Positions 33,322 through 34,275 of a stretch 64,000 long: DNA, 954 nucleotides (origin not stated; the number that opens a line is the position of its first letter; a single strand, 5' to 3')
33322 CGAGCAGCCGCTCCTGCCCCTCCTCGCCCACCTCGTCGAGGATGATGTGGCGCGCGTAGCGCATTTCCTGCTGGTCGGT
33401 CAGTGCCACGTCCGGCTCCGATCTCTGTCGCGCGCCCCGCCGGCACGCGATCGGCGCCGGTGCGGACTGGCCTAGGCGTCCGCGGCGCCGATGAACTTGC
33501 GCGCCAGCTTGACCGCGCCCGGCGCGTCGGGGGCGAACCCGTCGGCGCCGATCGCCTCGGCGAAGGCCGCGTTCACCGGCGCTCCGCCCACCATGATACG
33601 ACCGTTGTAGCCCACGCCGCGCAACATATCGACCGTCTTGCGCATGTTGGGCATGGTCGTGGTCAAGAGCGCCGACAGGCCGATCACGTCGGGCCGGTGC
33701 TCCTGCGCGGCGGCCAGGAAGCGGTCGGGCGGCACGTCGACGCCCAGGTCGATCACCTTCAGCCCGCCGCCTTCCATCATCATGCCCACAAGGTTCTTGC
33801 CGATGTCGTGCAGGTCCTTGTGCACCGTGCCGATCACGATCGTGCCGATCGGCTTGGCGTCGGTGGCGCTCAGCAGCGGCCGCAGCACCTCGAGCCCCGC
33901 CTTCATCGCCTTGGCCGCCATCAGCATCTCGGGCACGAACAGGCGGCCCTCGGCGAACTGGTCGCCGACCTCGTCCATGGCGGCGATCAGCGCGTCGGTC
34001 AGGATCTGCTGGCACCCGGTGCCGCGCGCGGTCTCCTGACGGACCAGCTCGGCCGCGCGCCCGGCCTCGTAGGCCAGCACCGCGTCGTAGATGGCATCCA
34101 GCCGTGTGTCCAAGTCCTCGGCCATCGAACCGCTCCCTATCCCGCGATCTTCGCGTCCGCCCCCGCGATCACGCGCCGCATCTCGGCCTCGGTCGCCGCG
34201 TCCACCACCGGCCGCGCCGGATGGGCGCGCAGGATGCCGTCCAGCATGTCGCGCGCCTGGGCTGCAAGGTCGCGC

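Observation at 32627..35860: Non-Pyl MttB-family methyltransferase + corrinoid protein (+ MoeB-like gene); no methylcorrinoid:THF methyltransferase or activase nearby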

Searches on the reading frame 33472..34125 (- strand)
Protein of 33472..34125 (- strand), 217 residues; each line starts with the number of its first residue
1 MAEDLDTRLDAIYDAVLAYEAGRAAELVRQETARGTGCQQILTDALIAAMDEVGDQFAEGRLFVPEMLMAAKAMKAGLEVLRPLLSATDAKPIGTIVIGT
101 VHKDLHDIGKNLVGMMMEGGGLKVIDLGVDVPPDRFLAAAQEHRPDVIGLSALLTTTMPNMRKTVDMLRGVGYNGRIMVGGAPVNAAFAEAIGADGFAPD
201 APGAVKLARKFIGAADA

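Call 4: search_protein_families(library=pfam, proteins=[window:33472-34125:-])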
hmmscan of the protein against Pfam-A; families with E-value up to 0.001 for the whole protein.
window:33472-34125:- (217 aa): 2 families
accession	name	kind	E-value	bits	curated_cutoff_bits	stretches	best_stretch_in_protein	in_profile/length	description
PF02310.24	B12-binding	-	8e-28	97.1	32.1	1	95-198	2-113/121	B12 binding domain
PF02607.22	B12-binding_2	-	2.9e-18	66.3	23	1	9-81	2-73/74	B12 binding domain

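Call 5: search_protein_families(library=ncbifam, proteins=[window:33472-34125:-])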
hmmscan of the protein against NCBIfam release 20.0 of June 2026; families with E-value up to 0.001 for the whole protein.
window:33472-34125:- (217 aa): 13 families
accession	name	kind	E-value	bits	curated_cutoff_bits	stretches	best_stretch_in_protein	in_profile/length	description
NF047996.1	corrin_MtgC_2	exception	6.5e-57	192.4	370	1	14-212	10-210/212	glycine betaine-specific corrinoid protein MtgC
TIGR02370.1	pyl_corrinoid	subfamily_domain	8.2e-50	168.9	215.3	1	13-202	3-195/197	methyltransferase cognate corrinoid protein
NF041607.1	dimeth_corrin_MtbC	equivalog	2.3e-48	164.4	350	1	13-210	2-201/203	dimethylamine corrinoid protein MtbC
NF047995.1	corrinoid_MtgC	exception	2.4e-46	157.9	310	1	15-213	11-214/215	glycine betaine-specific corrinoid protein MtgC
TIGR02082.1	metH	equivalog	5.4e-37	127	1010.85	1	38-190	676-830/1182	methionine synthase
NF007024.0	PRK09490.1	equivalog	8.5e-33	113.2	1497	1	26-185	682-843/1234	methionine synthase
NF040655.1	MtaC_Meth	equivalog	1.2e-31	109.7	420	1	9-212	36-238/253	methanol--corrinoid protein MtaC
NF040669.1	MtaC2_Meth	equivalog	1.7e-30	106.2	450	1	12-208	46-242/267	methanol--corrinoid protein MtaC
NF052513.1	TransRegCarH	equivalog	2.3e-11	43.5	400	1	11-195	86-262/274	HTH-type transcriptional repressor CarH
NF002612.0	PRK02261.1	equivalog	1.8e-10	40.5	110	1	95-170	5-80/148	methylaspartate mutase subunit S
TIGR01501.1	MthylAspMutase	equivalog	2.7e-09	36.9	135.8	1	95-182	3-91/134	methylaspartate mutase subunit S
NF040743.1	ornith_mutase_E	equivalog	8.7e-06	24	800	1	91-199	594-711/730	D-ornithine 4,5-aminomutase subunit OraE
NF052385.1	Lys_5_6_beta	equivalog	7.2e-05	22.6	280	1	122-199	139-222/241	lysine 5,6-aminomutase subunit beta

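Call 41: search_dna_similar(query=window:33472-34125:-, collection=plasmids, mode=protein, max_rows=40)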
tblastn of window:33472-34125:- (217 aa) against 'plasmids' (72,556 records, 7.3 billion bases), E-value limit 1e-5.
Records with a match: 142; places in all: 149; records where one place covers at least 80% of the query: 16.
Best place of each record, by identity: <60% 142.
By first word of the organism name: Streptomyces 51; Escherichia 8; Rhodococcus 8; Phyllobacterium 6; Acinetobacter 6; Paracoccus 4; Sinorhizobium 4; Acaryochloris 3; Aminobacter 2; Klebsiella 2; and 43 more.
By predicted mobility (MOB-suite, as given by PLSDB): non-mobilizable 108; mobilizable 25; conjugative 9.
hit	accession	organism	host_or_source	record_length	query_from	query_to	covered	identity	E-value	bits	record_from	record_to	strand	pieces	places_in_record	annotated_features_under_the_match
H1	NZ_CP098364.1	Paracoccus sp. TOH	cell cuture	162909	3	212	97%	50.7%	1e-46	171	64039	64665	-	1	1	B12-binding domain-containing protein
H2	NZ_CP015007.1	Aminobacter aminovorans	cell culture,soil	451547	34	212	82%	52.5%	4e-43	161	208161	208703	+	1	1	B12-binding domain-containing protein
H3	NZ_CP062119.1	Aminobacter sp. SR38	bacterial pure culture,soil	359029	34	212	82%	52.5%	9e-43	160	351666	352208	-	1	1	B12-binding domain-containing protein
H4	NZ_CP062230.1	Mesorhizobium onobrychidis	Sainfoin,pure bacterial culture,Nodule ...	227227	34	212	82%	52.5%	2e-42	159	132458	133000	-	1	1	B12-binding domain-containing protein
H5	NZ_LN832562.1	Paracoccus aminovorans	-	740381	34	212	82%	51.9%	2e-43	162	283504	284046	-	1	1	B12-binding domain-containing protein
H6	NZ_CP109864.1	Paracoccus aminovorans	bacteria,human fecal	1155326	34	212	82%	51.9%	3e-43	161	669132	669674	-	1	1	record has no annotation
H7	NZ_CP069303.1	Shinella sp. PSBB067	monoisolate,Minnesota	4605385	34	212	82%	51.9%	2e-40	153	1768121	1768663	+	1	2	none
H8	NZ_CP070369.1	Paracoccus methylovorus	whole organism,grassland soil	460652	33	212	83%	51.1%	6e-44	163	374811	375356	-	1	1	B12-binding domain-containing protein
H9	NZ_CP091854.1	Terrarubrum flagellatum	cell culture,forest soil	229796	34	190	72%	55.3%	1e-41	156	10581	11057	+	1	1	B12-binding domain-containing protein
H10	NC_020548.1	Azoarcus sp. KH32C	-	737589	33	190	73%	54.4%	5e-45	166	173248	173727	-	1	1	corrinoid protein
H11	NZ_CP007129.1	Gemmatirosa kalamazoonensis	-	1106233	19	190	79%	47.8%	4e-36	141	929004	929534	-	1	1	record has no annotation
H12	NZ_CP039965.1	Pseudorhodobacter turbinis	single bacterial isolate,Turban shell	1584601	33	188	72%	52.5%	6e-37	143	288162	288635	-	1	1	record has no annotation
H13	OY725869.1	Subdoligranulum variabile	-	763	6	190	85%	43.7%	7e-39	140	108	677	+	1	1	record has no annotation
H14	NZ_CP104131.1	Sinorhizobium sp. K101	Phaseolus vulgaris,cell ...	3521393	34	190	72%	50.9%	1e-38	148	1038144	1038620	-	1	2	none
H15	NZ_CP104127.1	Sinorhizobium sp. M103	Phaseolus vulgaris,cell ...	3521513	34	190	72%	50.9%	1e-38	148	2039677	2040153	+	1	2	none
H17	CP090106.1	Sinorhizobium meliloti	Medicago,Cell culture,Plant nodule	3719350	34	190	72%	50.9%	1e-38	148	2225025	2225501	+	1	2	cobalamin-binding protein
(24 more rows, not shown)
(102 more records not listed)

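Call 43: get_annotated_region(hit=H17, flank=15000)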
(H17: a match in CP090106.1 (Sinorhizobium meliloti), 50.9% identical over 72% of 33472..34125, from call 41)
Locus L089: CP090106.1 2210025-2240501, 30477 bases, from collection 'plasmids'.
description: Sinorhizobium meliloti strain Ak57 plasmid pSymB, complete sequence
organism: Sinorhizobium meliloti (NCBI taxid 382)
taxonomy: Bacteria; Pseudomonadota; Alphaproteobacteria; Hyphomicrobiales; Rhizobiaceae; Sinorhizobium; Sinorhizobium meliloti
host: -; source: Medicago,Cell culture,Plant nodule; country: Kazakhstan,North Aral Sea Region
typing (MOB-suite, as given by PLSDB): non-mobilizable
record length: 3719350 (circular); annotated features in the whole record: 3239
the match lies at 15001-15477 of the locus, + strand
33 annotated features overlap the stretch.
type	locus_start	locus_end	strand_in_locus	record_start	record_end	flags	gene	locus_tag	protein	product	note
CDS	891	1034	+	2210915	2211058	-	-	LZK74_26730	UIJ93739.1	hypothetical protein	-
CDS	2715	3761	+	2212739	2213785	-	-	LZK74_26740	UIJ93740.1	glycine betaine/L-proline ABC transporter ATP-binding protein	-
CDS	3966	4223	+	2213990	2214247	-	-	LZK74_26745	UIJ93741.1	type II toxin-antitoxin system ParD family antitoxin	-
CDS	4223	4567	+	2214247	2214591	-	-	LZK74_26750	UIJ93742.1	type II toxin-antitoxin system RelE/ParE family toxin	-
CDS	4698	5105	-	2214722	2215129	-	-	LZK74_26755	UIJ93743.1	tautomerase family protein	-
CDS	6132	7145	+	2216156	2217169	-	bmt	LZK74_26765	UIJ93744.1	betaine--homocysteine S-methyltransferase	-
CDS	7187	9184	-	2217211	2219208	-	-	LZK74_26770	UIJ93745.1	acyltransferase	-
CDS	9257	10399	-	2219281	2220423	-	-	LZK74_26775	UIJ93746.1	pyridoxal phosphate-dependent aminotransferase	-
CDS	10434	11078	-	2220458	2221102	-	-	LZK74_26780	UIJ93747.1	PAS domain-containing protein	-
CDS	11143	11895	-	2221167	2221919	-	-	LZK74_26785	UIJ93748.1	phosphodiester glycosidase family protein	-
CDS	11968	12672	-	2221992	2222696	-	-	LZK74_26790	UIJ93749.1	ferredoxin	-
CDS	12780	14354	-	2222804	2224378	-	-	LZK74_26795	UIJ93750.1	trimethylamine methyltransferase family protein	-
CDS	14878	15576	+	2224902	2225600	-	-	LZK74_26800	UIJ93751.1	cobalamin-binding protein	-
CDS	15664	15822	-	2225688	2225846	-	-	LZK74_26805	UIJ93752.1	entericidin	-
CDS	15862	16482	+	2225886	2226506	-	-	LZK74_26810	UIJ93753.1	DUF1638 domain-containing protein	-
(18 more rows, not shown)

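Call 44: get_annotated_region(hit=H1, flank=10000)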
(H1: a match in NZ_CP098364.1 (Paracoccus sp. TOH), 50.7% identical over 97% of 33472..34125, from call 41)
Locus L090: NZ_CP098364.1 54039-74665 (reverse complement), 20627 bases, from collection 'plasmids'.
description: Paracoccus sp. TOH plasmid p3, complete sequence
organism: Paracoccus sp. TOH (NCBI taxid 1263728)
taxonomy: Bacteria; Pseudomonadota; Alphaproteobacteria; Rhodobacterales; Paracoccaceae; Paracoccus; Paracoccus sp. TOH
host: -; source: cell cuture; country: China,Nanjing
typing (MOB-suite, as given by PLSDB): non-mobilizable; replicon rep_cluster_560,rep_cluster_969
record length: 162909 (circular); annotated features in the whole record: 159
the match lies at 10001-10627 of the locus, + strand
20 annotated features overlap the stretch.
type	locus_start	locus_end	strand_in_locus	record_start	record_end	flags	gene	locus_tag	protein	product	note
CDS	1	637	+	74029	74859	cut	-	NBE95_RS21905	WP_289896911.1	phosphogluconate dehydrogenase C-terminal domain-containing protein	-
CDS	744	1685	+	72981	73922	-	-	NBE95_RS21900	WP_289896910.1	D-ribose ABC transporter substrate-binding protein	-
CDS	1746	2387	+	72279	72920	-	-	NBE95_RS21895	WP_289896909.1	DUF2291 domain-containing protein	-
CDS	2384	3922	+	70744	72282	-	-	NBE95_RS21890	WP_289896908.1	sugar ABC transporter ATP-binding protein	-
CDS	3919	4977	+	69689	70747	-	-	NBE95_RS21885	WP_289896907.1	ABC transporter permease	GO:0008643 - carbohydrate transport [Evidence IEA]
CDS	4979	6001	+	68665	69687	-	-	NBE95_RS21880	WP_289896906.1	Gfo/Idh/MocA family oxidoreductase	-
CDS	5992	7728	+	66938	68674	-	-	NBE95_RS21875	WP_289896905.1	hypothetical protein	-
CDS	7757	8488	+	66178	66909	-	-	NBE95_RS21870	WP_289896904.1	transcriptional regulator NanR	-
CDS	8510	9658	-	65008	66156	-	-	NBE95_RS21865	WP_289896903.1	MFS transporter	GO:0055085 - transmembrane transport [Evidence IEA]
CDS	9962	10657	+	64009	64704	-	-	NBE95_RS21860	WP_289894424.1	B12-binding domain-containing protein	-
CDS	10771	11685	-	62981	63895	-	-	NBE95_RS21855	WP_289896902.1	hypothetical protein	-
CDS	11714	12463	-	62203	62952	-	-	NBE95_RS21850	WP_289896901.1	aldolase/citrate lyase family protein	-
CDS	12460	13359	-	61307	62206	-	-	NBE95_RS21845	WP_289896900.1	DUF6282 family protein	-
CDS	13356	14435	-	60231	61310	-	-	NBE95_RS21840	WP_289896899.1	dihydroorotate dehydrogenase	-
CDS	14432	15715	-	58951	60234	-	-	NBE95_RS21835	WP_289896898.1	TRAP transporter large permease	GO:0008643 - carbohydrate transport [Evidence IEA]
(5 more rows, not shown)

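Call 74: search_solved_structures(query=window:33472-34125:-, max_evalue=1e-10)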
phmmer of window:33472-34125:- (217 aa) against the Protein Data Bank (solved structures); distinct sequences matched with E-value up to 1e-10: 16.
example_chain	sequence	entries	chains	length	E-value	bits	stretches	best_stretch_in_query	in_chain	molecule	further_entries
1y80_A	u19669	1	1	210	1e-55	192.1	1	14-211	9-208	Predicted cobalamin binding protein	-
7xcn_M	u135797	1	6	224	6.6e-39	137.2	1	14-208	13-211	Trimethylamine methyltransferase corrinoid protein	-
4jgi_A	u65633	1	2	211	9.1e-36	127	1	15-213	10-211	Putative uncharacterized protein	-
1bmt_A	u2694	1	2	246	1.2e-28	103.8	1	34-189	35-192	METHIONINE SYNTHASE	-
3ezx_A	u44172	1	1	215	1.8e-28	103.1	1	10-209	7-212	Monomethylamine corrinoid protein 1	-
8ssd_A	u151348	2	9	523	2.5e-28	102.7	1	38-194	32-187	Methionine synthase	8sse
3bul_A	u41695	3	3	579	4.3e-28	101.9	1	28-188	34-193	Methionine synthase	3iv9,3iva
9cbp_A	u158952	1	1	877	1.2e-27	100.5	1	38-194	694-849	Methionine synthase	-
8ssc_A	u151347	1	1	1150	1.8e-27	99.8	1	38-194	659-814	Methionine synthase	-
9cbq_A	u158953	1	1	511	2.4e-27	99.5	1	37-194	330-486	Methionine synthase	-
9cbo_A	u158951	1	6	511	3.1e-27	99.1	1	37-194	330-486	Methionine synthase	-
9cbr_A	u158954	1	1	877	1.3e-26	97.1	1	38-194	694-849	Methionine synthase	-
1k7y_A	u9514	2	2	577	2.1e-26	96.4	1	34-188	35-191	methionine synthase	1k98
2i2x_B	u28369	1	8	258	3e-26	95.9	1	3-213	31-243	Methyltransferase 1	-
8g3h_A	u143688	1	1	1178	2.6e-24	89.6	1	40-192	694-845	Methionine synthase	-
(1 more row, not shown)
